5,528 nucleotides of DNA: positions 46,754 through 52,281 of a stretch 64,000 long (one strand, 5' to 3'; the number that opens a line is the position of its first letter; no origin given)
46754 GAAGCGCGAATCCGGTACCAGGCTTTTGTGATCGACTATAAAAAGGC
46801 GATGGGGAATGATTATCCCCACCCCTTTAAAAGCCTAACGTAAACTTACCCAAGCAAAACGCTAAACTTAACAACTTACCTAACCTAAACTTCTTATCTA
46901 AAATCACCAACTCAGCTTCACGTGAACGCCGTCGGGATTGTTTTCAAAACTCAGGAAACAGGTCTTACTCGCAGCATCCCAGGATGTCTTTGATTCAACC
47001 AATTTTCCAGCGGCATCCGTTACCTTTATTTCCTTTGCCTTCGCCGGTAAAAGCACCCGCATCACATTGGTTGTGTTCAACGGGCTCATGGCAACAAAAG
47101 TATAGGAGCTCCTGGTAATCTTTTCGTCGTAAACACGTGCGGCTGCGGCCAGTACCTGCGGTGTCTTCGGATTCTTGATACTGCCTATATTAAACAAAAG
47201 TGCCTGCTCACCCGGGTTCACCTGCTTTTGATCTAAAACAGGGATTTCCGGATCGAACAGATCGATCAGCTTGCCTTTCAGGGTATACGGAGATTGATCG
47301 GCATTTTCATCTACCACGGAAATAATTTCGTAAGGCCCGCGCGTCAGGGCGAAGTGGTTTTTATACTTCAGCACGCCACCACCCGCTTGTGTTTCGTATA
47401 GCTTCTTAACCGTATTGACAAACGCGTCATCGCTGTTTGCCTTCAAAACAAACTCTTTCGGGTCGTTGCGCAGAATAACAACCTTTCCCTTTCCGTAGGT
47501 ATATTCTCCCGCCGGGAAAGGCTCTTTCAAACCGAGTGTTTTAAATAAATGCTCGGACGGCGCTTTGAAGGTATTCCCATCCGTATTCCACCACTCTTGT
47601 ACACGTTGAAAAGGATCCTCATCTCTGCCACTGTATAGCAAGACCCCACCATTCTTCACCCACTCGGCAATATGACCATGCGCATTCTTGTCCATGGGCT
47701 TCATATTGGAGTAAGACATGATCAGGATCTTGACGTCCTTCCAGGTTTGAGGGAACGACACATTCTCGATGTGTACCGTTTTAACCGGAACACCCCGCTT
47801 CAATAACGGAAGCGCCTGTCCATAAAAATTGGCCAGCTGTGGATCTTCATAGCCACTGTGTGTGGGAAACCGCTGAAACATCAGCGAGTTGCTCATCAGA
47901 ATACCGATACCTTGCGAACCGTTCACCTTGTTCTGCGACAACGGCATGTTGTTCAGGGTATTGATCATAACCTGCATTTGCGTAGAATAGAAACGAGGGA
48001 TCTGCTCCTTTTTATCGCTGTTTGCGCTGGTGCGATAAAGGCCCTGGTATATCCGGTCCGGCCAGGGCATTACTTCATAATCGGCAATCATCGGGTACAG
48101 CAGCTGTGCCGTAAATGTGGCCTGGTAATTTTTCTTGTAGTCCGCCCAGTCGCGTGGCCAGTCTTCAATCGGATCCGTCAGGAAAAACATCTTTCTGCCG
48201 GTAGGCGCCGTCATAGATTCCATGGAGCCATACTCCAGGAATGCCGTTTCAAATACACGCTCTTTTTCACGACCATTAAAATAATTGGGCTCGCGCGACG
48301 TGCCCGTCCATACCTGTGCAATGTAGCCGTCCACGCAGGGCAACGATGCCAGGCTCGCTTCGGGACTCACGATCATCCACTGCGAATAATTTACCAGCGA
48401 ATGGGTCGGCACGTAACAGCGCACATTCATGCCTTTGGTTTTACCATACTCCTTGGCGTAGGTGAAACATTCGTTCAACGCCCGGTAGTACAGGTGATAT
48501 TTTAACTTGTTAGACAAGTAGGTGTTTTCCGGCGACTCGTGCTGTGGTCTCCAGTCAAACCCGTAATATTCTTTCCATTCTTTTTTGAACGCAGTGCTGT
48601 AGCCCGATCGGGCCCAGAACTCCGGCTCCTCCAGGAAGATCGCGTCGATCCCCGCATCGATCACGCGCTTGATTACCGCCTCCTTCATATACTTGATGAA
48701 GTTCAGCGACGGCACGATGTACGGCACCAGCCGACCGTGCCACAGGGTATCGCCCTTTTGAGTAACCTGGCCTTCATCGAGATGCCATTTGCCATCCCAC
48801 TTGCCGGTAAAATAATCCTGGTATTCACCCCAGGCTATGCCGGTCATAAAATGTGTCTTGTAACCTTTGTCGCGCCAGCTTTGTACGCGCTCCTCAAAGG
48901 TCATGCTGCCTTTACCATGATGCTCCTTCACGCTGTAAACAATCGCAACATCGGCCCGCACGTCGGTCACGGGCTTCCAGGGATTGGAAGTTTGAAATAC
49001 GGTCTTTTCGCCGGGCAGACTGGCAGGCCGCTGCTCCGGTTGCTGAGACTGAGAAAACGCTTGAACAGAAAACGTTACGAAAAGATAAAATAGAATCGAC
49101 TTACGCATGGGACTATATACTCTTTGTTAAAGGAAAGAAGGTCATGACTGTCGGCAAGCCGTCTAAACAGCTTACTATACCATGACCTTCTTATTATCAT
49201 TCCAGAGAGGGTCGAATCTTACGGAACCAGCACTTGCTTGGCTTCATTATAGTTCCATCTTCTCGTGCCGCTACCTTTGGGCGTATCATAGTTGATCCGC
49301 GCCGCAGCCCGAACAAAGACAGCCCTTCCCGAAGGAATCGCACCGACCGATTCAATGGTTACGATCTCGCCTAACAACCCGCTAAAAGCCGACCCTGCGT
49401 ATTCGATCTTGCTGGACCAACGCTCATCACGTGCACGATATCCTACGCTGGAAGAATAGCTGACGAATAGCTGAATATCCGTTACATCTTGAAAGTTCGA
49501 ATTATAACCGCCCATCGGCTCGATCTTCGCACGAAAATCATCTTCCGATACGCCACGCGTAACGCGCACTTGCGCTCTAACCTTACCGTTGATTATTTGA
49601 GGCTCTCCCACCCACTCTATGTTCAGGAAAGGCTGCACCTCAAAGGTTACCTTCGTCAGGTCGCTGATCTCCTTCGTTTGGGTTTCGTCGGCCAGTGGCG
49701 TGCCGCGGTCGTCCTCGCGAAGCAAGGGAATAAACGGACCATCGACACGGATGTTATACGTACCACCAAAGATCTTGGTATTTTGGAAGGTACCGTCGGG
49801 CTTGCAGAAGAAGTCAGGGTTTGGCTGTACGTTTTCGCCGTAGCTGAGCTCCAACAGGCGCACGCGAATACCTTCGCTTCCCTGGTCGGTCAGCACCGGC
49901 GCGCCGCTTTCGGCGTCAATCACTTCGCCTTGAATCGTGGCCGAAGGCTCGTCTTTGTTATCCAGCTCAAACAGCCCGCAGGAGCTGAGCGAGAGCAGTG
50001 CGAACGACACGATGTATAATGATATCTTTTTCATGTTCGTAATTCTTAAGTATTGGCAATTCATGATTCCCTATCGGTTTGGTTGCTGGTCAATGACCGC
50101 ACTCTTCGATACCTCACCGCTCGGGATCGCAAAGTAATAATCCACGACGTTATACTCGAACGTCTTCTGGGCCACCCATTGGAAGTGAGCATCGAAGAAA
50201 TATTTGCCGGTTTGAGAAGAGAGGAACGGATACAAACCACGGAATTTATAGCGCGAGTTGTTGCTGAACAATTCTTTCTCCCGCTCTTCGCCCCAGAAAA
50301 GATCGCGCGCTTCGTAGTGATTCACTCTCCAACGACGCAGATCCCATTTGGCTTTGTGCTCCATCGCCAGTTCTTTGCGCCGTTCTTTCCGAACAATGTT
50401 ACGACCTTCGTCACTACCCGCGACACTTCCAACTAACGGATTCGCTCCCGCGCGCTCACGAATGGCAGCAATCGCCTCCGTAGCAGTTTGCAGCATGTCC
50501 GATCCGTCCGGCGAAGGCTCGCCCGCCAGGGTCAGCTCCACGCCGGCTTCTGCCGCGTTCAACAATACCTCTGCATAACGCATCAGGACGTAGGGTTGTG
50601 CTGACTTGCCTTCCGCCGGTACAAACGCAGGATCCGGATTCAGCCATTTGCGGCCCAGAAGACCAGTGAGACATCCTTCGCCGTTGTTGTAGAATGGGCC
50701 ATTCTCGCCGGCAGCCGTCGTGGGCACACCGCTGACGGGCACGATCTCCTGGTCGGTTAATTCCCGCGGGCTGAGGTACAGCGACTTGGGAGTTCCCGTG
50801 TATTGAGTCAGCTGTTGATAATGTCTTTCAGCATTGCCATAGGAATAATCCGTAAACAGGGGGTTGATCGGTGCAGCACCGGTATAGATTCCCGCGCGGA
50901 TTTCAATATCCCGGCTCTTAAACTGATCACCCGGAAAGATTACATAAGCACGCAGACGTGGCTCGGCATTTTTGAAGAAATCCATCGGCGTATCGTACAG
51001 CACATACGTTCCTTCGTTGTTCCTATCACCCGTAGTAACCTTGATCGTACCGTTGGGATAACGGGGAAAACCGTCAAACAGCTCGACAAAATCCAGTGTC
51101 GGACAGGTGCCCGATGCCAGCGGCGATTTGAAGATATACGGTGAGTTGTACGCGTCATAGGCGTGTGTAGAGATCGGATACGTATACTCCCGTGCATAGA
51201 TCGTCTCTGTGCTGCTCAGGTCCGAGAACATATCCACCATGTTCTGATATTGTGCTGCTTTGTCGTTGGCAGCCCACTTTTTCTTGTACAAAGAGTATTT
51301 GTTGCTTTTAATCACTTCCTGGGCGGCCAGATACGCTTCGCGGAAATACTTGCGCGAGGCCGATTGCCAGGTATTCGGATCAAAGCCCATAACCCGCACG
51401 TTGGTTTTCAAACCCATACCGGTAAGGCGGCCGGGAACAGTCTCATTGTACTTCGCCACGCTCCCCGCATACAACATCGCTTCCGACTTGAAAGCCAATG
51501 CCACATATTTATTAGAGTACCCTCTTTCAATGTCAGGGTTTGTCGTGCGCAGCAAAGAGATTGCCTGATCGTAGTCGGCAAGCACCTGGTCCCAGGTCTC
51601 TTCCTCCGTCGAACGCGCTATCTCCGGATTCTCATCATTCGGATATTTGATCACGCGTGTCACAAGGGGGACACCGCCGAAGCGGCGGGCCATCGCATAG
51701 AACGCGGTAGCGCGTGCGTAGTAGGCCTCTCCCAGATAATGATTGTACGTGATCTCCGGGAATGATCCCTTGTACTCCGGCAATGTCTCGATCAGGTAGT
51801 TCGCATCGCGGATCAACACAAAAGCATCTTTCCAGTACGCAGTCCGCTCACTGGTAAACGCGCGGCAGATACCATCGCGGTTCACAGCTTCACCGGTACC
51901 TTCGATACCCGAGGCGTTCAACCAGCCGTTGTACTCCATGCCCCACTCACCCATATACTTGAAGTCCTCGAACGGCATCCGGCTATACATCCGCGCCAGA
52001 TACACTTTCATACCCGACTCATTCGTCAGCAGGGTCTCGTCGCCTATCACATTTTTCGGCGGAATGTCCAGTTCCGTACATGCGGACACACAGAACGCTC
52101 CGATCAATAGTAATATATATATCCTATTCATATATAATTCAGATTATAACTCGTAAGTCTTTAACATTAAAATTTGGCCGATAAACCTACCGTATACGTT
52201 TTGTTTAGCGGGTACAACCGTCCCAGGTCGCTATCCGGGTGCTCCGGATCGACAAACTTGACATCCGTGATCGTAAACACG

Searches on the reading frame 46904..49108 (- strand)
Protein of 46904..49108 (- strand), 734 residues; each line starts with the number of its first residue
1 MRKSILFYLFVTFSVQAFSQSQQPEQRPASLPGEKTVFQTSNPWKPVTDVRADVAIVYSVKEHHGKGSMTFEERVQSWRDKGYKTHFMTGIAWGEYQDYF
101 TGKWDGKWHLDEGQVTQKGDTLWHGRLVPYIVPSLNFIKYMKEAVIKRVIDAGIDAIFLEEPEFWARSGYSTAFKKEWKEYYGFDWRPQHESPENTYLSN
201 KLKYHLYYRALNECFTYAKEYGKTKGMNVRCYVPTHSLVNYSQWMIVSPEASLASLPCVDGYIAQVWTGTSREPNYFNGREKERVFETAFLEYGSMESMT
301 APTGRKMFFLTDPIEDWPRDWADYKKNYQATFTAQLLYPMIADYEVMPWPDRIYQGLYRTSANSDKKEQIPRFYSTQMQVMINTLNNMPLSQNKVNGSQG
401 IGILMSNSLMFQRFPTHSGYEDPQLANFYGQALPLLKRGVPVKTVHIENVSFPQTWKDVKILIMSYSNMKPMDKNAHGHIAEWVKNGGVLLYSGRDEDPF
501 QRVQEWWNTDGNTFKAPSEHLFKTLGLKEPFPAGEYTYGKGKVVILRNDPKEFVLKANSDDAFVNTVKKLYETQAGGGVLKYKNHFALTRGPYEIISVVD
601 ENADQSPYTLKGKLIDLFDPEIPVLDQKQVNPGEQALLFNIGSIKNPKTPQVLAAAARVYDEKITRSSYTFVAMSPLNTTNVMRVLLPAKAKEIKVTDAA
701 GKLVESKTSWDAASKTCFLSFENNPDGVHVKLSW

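Call 6: search_protein_families(library=pfam, proteins=[window:46904-49108:-], max_evalue=0.001)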
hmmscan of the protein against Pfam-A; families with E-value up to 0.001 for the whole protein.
window:46904-49108:- (734 aa): 0 families

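Call 87: search_protein_families(library=ncbifam, proteins=[window:46904-49108:-], max_evalue=0.01)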
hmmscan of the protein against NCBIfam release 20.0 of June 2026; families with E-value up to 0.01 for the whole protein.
window:46904-49108:- (734 aa): 0 families

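Call 88: search_solved_structures(query=window:46904-49108:-, max_evalue=1)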
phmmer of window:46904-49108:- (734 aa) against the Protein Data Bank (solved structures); distinct sequences matched with E-value up to 1: 0.

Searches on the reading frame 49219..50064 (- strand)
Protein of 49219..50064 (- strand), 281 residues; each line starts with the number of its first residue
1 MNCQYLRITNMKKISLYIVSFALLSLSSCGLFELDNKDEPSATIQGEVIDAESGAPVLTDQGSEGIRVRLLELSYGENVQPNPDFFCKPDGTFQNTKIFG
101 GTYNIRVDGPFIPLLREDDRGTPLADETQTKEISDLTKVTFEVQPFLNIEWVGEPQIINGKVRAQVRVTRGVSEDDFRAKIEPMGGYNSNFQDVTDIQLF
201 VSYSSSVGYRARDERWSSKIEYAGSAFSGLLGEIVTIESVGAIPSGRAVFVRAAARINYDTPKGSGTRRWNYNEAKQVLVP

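Call 6: search_protein_families(library=pfam, proteins=[window:49219-50064:-], max_evalue=0.001)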
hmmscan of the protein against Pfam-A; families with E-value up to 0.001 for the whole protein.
window:49219-50064:- (281 aa): 0 families

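Call 87: search_protein_families(library=ncbifam, proteins=[window:49219-50064:-], max_evalue=0.01)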
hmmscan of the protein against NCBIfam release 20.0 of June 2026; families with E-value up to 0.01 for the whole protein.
window:49219-50064:- (281 aa): 0 families

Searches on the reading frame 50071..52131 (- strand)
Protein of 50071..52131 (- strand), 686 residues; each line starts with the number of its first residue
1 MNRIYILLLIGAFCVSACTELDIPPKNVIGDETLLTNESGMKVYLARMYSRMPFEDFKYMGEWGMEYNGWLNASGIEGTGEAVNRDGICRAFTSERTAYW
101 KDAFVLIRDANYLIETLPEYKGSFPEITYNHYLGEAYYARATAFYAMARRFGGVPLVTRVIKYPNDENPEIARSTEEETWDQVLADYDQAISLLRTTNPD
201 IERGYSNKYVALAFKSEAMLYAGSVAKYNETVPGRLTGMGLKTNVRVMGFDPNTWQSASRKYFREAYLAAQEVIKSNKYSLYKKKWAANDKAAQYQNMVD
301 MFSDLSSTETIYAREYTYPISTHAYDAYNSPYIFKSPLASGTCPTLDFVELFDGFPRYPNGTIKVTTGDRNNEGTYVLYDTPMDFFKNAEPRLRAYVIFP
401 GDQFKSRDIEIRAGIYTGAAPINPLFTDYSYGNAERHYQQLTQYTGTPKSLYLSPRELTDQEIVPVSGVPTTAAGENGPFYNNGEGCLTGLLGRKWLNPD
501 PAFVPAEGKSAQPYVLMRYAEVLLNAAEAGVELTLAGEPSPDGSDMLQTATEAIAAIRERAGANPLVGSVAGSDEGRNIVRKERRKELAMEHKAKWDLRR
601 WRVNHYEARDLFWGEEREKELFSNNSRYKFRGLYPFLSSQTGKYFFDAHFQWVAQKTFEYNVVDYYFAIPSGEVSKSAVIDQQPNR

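Call 6: search_protein_families(library=pfam, proteins=[window:50071-52131:-], max_evalue=0.001)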
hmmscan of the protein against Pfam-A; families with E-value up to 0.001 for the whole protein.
window:50071-52131:- (686 aa): 2 families
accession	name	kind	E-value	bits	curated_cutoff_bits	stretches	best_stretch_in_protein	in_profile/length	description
PF07980.17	SusD_RagB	-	2.4e-34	119.8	23.1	1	340-684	41-295/297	SusD family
PF14322.12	SusD-like_3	-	3.4e-14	54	27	1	86-214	70-185/191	Starch-binding associating with outer membrane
